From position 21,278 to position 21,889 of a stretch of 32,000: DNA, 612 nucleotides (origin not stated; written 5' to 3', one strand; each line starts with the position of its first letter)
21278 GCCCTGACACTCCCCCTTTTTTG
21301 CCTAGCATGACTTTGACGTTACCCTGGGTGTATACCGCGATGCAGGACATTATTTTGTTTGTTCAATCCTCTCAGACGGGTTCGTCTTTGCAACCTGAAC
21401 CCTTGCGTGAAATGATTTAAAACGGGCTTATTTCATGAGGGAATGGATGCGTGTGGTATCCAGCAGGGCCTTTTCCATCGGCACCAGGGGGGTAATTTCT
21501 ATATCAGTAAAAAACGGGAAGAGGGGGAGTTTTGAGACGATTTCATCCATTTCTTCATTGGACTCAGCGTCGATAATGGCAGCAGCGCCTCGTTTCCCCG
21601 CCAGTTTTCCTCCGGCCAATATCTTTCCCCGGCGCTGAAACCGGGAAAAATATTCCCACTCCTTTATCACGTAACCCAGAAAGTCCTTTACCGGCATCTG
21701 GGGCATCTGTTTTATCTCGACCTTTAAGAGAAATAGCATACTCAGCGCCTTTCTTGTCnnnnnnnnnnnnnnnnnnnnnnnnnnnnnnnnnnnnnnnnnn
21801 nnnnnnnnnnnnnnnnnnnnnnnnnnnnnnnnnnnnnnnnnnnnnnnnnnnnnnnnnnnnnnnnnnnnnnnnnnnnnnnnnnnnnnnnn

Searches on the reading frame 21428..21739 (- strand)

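Call 30: search_protein_families(library=pfam, proteins=[window:21428-21739:-], max_evalue=0.001)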
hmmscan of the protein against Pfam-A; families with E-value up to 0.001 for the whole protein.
window:21428-21739:- (103 aa): 1 family
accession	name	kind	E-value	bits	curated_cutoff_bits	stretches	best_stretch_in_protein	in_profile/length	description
PF02426.22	MIase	-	6.5e-15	55.5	26.7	1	1-86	1-85/90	Muconolactone delta-isomerase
